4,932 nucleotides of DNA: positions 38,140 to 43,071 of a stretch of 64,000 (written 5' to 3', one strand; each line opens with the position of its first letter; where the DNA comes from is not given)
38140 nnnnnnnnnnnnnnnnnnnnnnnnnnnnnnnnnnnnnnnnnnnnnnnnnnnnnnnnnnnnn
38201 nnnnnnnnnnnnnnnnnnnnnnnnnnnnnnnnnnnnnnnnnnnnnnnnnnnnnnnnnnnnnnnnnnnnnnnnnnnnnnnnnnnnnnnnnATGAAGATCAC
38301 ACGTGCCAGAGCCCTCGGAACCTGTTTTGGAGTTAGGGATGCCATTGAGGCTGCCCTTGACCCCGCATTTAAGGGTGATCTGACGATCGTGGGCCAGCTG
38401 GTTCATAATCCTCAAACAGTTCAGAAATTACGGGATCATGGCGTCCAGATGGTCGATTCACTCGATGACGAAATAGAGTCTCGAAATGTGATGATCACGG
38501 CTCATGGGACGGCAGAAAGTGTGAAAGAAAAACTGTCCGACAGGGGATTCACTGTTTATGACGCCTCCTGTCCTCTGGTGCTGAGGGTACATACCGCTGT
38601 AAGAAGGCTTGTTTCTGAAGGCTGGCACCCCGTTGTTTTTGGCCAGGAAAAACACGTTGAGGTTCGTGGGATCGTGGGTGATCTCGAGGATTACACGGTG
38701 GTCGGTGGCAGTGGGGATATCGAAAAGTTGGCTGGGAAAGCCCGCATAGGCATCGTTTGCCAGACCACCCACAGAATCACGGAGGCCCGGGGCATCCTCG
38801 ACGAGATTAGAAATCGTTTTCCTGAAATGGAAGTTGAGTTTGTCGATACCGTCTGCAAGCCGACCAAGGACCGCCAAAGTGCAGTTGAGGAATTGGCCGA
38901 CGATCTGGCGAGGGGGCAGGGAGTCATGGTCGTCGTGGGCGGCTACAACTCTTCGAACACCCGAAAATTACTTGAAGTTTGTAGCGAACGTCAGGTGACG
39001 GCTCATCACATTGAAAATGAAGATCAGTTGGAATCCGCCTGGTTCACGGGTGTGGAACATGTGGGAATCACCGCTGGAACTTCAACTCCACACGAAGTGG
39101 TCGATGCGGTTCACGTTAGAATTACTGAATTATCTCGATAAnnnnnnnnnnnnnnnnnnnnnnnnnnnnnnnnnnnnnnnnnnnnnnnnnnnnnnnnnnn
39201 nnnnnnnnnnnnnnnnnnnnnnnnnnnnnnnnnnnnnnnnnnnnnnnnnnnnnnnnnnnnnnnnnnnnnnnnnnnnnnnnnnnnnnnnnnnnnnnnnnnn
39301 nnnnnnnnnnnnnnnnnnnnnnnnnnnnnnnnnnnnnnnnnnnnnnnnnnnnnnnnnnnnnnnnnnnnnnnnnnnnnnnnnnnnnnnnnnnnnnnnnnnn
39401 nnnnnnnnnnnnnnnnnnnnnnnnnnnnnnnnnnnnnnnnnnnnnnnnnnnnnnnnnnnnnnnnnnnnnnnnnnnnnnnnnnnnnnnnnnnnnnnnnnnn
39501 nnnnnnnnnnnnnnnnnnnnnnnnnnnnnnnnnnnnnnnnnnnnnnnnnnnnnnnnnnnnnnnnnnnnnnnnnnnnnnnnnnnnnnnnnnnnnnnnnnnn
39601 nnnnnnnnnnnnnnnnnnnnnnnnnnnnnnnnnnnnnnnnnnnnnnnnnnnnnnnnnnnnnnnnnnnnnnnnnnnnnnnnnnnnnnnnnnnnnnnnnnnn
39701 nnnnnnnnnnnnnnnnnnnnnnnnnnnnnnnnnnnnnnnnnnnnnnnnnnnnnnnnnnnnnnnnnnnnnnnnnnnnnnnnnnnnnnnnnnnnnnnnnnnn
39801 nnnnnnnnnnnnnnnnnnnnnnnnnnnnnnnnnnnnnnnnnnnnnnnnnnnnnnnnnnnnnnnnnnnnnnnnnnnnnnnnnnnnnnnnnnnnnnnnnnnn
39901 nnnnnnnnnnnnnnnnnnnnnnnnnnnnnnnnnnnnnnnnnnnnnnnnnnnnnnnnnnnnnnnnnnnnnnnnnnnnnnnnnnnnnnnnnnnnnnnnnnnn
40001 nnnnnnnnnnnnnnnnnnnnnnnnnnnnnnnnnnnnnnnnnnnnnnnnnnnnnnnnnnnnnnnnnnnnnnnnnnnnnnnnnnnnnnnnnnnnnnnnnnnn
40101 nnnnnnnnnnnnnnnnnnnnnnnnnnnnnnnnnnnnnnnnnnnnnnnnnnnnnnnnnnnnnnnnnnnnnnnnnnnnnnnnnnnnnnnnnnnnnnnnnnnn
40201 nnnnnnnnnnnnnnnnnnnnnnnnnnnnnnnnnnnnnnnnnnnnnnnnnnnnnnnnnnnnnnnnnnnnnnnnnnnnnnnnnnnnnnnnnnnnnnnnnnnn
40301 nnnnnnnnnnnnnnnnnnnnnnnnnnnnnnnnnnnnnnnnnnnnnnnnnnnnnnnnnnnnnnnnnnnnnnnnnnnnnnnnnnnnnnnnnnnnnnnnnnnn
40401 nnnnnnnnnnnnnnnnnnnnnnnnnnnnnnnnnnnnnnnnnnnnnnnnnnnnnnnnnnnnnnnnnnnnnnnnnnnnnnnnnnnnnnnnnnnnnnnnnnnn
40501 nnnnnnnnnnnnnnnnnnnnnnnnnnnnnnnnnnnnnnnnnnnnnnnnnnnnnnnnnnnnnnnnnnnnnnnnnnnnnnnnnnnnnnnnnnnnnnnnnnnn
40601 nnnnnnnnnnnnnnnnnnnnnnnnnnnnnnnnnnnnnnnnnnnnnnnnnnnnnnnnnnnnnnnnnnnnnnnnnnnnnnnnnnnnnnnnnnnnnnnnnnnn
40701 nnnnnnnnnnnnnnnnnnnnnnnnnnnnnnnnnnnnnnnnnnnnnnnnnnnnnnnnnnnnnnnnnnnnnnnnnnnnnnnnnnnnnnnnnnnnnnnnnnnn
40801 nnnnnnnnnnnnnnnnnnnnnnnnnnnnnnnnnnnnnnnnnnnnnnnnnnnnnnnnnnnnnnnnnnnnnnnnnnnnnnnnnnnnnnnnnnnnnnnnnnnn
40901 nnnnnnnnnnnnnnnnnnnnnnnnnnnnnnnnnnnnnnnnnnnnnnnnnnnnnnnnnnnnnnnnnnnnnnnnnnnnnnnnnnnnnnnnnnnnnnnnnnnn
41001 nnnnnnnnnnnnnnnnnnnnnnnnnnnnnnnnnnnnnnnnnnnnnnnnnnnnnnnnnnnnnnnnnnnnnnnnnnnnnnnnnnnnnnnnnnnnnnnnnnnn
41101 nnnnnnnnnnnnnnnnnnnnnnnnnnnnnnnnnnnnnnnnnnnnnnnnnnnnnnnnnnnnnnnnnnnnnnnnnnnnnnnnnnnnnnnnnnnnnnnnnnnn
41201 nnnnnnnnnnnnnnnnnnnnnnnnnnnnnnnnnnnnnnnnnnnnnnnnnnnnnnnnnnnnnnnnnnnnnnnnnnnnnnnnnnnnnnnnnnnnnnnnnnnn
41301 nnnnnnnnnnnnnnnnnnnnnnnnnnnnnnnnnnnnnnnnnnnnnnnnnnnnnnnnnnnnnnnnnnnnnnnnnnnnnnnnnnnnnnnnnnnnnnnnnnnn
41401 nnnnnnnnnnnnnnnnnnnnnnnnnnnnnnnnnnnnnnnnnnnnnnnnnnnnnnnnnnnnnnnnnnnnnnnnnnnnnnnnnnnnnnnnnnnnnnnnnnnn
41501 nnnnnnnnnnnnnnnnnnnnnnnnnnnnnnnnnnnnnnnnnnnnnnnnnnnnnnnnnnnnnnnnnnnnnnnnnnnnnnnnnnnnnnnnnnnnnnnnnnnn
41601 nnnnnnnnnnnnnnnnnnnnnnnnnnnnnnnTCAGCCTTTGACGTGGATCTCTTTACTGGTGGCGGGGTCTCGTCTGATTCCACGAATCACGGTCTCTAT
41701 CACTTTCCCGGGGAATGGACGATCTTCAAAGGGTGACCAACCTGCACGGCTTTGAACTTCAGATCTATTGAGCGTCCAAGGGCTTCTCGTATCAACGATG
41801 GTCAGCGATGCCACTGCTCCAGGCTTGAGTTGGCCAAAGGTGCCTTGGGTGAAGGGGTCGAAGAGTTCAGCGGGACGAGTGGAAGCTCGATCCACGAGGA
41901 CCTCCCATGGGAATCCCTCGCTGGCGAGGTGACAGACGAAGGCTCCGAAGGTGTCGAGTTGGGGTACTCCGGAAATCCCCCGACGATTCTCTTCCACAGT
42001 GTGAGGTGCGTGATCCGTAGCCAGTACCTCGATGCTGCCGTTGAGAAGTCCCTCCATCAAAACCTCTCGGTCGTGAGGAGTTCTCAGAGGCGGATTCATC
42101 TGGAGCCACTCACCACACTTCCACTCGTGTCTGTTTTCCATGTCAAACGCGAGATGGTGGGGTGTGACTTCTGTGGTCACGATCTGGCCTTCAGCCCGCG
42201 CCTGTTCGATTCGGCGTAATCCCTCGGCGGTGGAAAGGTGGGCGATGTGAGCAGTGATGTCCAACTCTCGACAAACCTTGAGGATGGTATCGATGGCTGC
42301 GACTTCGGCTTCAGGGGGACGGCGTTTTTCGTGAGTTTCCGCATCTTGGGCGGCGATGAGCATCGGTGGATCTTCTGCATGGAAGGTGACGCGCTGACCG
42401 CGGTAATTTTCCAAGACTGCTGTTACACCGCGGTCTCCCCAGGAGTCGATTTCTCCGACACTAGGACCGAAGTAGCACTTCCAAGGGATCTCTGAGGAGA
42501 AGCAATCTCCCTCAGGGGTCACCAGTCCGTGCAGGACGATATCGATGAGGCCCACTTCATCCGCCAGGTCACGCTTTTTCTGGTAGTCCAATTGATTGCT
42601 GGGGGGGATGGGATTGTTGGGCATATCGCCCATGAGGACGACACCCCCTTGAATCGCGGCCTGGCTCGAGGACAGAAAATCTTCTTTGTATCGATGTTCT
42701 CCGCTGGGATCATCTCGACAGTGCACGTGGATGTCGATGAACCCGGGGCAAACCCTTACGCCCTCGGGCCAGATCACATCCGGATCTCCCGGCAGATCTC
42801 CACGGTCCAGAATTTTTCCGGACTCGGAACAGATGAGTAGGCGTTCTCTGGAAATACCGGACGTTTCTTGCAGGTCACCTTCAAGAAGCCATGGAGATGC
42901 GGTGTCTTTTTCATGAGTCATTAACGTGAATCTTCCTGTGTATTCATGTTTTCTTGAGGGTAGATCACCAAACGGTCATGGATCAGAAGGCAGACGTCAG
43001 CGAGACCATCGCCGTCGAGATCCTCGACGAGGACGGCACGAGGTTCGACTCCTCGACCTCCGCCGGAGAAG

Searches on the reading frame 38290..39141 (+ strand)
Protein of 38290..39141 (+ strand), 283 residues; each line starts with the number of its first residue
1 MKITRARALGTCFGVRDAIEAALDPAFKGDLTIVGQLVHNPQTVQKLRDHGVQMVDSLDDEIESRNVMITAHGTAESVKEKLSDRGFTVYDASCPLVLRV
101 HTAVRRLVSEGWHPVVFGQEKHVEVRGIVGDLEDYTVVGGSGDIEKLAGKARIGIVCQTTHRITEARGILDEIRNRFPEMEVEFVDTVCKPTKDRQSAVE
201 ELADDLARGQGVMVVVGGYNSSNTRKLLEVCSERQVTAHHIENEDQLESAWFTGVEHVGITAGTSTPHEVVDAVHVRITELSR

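Call 34: search_protein_families(library=pfam, proteins=[window:38290-39141:+], max_evalue=0.00001)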
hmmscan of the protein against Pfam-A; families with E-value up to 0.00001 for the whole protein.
window:38290-39141:+ (283 aa): 1 family
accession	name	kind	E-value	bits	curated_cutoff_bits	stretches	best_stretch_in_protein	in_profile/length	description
PF02401.23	LYTB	-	1.4e-77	261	24.5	1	3-278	1-266/267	LytB protein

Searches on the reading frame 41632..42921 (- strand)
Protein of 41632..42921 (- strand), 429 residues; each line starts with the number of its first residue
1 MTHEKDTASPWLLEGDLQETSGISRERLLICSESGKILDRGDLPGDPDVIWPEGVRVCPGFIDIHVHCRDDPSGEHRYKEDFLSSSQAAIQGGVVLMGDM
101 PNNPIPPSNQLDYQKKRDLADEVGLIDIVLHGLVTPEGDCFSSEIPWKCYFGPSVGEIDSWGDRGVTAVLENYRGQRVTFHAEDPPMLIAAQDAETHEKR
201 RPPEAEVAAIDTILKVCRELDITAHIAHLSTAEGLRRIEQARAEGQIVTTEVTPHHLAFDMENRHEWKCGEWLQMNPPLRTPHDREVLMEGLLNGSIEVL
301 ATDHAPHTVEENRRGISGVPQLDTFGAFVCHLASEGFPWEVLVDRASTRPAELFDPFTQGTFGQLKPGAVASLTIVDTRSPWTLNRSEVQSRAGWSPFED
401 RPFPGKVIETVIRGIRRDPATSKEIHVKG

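Call 34: search_protein_families(library=pfam, proteins=[window:41632-42921:-], max_evalue=0.00001)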
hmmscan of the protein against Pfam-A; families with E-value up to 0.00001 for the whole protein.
window:41632-42921:- (429 aa): 1 family
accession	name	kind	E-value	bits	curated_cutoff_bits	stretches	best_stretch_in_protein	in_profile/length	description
PF01979.26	Amidohydro_1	-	5.8e-11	42.7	25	1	57-414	2-342/345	Amidohydrolase family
